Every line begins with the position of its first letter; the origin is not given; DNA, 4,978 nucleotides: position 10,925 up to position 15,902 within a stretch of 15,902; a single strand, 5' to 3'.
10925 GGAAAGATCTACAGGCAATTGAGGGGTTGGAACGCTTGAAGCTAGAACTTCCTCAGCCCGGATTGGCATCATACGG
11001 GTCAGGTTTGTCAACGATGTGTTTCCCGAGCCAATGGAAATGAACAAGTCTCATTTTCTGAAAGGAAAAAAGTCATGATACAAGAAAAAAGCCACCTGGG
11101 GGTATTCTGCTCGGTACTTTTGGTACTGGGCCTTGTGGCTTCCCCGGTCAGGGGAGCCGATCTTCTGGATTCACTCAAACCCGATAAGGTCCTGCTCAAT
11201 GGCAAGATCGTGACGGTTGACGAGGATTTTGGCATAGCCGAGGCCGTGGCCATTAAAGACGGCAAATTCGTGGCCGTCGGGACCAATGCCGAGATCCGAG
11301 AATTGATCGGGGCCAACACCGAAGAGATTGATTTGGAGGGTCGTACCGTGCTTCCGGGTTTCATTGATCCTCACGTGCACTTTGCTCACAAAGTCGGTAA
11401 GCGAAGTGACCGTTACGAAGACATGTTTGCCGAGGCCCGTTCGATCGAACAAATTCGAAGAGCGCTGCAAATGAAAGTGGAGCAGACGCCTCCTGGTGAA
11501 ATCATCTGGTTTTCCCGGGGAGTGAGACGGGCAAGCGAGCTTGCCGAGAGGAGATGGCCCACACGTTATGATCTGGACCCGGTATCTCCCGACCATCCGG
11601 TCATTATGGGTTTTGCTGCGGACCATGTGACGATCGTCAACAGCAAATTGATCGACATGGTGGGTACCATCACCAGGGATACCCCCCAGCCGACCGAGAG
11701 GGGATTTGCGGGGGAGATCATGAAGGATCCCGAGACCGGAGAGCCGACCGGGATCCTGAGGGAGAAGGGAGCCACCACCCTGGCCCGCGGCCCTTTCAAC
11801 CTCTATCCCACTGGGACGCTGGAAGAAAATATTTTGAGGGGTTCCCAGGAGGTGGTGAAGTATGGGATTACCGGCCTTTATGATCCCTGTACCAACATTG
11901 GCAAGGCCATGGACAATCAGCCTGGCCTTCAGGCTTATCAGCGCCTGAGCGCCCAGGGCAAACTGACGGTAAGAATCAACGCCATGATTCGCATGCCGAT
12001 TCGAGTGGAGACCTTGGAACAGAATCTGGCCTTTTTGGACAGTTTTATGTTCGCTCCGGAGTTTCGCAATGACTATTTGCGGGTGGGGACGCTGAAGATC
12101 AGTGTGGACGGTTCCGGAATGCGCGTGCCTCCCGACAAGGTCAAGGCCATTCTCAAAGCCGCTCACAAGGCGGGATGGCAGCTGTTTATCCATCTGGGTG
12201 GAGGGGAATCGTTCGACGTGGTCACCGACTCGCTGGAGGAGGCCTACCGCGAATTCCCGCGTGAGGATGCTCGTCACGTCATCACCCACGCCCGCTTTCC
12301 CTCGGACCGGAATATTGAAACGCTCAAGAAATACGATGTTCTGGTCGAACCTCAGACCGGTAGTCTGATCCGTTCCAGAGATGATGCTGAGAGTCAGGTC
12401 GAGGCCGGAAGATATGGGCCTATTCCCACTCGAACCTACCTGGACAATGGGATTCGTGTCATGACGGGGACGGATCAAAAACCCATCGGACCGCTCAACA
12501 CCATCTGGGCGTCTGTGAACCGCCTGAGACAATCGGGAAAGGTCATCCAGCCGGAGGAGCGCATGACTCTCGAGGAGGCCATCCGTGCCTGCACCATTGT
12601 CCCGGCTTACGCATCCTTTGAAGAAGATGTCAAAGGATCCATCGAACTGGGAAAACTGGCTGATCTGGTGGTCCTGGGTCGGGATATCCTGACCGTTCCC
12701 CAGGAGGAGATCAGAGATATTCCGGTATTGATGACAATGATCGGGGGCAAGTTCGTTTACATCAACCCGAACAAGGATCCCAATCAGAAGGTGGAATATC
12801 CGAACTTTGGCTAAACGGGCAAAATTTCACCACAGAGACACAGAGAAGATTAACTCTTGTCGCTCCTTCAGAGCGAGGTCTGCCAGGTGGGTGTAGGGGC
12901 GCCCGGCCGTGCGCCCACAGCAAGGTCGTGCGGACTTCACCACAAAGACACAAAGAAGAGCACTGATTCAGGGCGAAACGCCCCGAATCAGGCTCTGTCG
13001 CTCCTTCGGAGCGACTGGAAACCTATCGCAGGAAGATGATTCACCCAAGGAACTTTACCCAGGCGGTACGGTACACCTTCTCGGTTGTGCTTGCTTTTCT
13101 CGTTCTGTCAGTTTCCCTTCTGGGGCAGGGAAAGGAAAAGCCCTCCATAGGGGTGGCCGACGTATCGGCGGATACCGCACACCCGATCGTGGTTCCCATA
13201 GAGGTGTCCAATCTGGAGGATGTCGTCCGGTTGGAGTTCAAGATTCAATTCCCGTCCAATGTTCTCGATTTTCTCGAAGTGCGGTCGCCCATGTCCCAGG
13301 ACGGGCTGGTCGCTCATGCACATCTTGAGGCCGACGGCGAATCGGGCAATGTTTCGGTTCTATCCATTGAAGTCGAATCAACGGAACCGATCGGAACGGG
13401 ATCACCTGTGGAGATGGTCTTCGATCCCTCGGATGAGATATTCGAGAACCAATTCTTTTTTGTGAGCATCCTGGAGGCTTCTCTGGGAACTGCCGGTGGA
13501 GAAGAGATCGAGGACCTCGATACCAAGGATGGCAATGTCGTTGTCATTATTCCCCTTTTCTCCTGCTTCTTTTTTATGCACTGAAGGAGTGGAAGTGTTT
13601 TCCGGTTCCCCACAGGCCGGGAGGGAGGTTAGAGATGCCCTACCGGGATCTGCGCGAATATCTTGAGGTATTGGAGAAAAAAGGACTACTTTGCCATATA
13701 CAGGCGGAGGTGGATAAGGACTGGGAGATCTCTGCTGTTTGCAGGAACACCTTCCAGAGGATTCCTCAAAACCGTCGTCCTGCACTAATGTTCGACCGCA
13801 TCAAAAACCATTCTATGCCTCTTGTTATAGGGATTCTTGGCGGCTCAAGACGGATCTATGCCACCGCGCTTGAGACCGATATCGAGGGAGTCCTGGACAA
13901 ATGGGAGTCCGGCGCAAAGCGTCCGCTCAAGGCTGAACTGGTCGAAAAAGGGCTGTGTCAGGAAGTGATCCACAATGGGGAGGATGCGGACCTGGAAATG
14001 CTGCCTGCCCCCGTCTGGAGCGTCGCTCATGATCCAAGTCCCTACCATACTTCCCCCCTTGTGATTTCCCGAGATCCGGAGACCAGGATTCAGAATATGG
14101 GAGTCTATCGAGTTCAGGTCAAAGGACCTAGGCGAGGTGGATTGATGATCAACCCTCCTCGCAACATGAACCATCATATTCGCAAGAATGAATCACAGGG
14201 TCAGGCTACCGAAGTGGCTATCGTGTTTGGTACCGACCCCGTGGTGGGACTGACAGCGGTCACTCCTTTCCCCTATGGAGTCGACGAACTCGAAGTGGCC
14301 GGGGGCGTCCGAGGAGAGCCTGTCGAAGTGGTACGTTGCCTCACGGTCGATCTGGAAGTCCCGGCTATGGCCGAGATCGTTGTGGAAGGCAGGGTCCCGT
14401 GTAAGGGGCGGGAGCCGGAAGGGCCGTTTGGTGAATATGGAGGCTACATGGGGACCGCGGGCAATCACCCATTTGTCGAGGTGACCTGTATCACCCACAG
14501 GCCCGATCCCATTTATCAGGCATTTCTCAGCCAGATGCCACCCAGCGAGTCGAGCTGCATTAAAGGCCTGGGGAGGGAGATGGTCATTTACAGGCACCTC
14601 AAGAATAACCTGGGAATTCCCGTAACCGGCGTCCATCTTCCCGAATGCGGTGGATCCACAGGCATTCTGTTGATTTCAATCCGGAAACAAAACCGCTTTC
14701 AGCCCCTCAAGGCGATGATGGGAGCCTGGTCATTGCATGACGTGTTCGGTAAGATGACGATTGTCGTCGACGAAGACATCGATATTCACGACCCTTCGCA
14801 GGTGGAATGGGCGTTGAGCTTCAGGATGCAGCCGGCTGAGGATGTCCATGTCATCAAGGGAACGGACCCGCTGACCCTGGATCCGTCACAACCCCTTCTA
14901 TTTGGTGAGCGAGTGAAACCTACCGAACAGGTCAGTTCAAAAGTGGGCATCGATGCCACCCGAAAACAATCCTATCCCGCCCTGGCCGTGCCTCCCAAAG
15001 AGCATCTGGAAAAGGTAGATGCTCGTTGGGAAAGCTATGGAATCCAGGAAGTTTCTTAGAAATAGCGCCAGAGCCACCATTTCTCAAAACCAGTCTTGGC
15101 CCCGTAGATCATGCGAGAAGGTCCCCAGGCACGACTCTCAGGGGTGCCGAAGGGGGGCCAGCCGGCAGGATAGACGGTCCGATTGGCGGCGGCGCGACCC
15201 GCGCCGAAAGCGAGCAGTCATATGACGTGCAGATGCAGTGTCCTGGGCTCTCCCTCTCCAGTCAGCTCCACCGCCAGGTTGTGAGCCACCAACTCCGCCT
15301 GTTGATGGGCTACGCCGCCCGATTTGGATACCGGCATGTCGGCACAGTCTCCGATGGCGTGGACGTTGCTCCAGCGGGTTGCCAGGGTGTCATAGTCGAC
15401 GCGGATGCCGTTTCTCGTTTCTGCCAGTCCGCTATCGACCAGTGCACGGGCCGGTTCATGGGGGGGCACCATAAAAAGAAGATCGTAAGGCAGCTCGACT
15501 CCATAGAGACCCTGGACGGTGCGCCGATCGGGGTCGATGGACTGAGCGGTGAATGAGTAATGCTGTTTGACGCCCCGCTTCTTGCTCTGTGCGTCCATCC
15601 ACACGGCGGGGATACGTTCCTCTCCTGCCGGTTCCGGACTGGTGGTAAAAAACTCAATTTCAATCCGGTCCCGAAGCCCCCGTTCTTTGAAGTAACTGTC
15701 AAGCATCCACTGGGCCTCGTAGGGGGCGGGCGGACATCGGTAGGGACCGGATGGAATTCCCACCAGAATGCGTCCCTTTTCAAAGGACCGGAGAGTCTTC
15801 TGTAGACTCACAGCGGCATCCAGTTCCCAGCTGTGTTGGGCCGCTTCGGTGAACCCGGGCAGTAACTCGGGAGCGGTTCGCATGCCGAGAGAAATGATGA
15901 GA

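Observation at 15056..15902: Candidate selenocysteine-containing sulfide:quinone oxidoreductase: in-frame UGA at the catalytic cysteine position, with a SECIS-like hairpin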

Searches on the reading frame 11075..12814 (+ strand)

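Call 19: search_protein_families(library=pfam, proteins=[window:11075-12814:+], max_evalue=0.00001)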
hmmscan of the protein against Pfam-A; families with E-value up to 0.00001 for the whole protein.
window:11075-12814:+ (579 aa): 2 families
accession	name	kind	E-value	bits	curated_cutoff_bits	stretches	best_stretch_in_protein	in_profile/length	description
PF07969.17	Amidohydro_3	-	7e-79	266.9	29.7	1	83-562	1-472/472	Amidohydrolase family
PF01979.26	Amidohydro_1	-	2.1e-23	83.6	25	1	351-561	132-345/345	Amidohydrolase family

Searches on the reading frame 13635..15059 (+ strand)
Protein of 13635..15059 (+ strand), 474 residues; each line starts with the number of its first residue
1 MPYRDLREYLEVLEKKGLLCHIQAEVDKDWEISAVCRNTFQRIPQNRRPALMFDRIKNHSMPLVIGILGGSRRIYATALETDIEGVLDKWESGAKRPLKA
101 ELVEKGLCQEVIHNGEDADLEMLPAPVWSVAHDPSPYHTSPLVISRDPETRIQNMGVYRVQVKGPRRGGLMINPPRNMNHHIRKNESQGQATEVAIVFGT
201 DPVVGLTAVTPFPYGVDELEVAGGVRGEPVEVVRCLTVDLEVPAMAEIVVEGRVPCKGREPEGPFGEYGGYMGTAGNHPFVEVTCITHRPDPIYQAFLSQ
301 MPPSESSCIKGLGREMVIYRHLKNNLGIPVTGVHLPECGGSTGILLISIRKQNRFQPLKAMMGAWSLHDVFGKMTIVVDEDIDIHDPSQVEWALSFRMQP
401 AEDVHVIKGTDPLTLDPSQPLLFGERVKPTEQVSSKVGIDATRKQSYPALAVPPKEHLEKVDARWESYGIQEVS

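Call 19: search_protein_families(library=pfam, proteins=[window:13635-15059:+], max_evalue=0.00001)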
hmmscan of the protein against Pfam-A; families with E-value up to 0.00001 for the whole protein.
window:13635-15059:+ (474 aa): 3 families
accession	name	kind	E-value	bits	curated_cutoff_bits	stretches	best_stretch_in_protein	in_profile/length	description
PF01977.22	UbiD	-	7.3e-65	218.4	23.3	1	104-298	6-202/206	3-octaprenyl-4-hydroxybenzoate carboxy-lyase Rift-related domain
PF20696.2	UbiD_C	-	1.7e-29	102.8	24.2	1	311-441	5-127/127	3-octaprenyl-4-hydroxybenzoate carboxy-lyase C-terminal domain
PF20695.2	UbiD_N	-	8.8e-15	55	24.3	1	10-89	1-73/78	3-octaprenyl-4-hydroxybenzoate carboxy-lyase N-terminal domain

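Call 39: find_encoding_contigs(protein=window:13635-15059:+, flank=10000, max_places=4)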
Protein window:13635-15059:+ (474 aa): no gene with exactly this product is on record in the collection.

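Call 64: search_protein_families(library=ncbifam, proteins=[window:13635-15059:+], max_evalue=0.00001)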
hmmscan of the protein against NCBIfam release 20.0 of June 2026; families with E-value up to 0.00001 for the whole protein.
window:13635-15059:+ (474 aa): 7 families
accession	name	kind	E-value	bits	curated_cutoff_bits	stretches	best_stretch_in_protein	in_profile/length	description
TIGR00148.1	TIGR00148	subfamily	7e-97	324.9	244.85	1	6-444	1-438/438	UbiD family decarboxylase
NF041204.1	VdcC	exception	7.4e-84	281.8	650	1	3-443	1-437/467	non-oxidative hydroxyarylic acid decarboxylases subunit C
TIGR03701.1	mena_SCO4490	equivalog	7.2e-75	252.4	495.9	2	101-410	110-417/433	menaquinone biosynthesis decarboxylase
NF008175.0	PRK10922.1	equivalog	3.2e-64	217.2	788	2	103-445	125-459/497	4-hydroxy-3-polyprenylbenzoate decarboxylase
TIGR02724.1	phenyl_P_beta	equivalog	6.9e-44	150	468.95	1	5-470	2-471/472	phenylphosphate carboxylase subunit beta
NF041219.1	BagN_FevL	exception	7.9e-43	146.7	1000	1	3-407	17-441/502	bagremycin/ferroverdin biosynthesis UbiD family decarboxylase BagN/FevL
TIGR02723.1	phenyl_P_alpha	equivalog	1.1e-32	113.3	564.6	1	5-472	9-483/485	phenylphosphate carboxylase subunit alpha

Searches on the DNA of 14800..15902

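Call 7: search_rna_families(source=window, start=14800, end=15902, threshold=evalue, max_evalue=10, show_alignments=3)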
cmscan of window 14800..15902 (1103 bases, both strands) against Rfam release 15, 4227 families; matches with E-value up to 10: 4.
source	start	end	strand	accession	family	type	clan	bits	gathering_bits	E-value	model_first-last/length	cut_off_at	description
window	15588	15620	+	RF02975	DUF3800-XI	Gene; sRNA;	-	15.8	37.8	0.96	1-48/48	no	DUF3800-XI RNA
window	15497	15581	+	RF00292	snoTBR5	Gene; snRNA; snoRNA; CD-box;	-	13.7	44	4.9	1-94/94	no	Small nucleolar RNA TBR5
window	15643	15707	-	RF01952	SOX2OT_exon2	Gene; lncRNA;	-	13.1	45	4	1-69/69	no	SOX2 overlapping transcript exon 2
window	15629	15756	+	RF00050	FMN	Cis-reg; riboswitch;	-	12.1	66.2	8.6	17-128/138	no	FMN riboswitch aptamer (RFN element)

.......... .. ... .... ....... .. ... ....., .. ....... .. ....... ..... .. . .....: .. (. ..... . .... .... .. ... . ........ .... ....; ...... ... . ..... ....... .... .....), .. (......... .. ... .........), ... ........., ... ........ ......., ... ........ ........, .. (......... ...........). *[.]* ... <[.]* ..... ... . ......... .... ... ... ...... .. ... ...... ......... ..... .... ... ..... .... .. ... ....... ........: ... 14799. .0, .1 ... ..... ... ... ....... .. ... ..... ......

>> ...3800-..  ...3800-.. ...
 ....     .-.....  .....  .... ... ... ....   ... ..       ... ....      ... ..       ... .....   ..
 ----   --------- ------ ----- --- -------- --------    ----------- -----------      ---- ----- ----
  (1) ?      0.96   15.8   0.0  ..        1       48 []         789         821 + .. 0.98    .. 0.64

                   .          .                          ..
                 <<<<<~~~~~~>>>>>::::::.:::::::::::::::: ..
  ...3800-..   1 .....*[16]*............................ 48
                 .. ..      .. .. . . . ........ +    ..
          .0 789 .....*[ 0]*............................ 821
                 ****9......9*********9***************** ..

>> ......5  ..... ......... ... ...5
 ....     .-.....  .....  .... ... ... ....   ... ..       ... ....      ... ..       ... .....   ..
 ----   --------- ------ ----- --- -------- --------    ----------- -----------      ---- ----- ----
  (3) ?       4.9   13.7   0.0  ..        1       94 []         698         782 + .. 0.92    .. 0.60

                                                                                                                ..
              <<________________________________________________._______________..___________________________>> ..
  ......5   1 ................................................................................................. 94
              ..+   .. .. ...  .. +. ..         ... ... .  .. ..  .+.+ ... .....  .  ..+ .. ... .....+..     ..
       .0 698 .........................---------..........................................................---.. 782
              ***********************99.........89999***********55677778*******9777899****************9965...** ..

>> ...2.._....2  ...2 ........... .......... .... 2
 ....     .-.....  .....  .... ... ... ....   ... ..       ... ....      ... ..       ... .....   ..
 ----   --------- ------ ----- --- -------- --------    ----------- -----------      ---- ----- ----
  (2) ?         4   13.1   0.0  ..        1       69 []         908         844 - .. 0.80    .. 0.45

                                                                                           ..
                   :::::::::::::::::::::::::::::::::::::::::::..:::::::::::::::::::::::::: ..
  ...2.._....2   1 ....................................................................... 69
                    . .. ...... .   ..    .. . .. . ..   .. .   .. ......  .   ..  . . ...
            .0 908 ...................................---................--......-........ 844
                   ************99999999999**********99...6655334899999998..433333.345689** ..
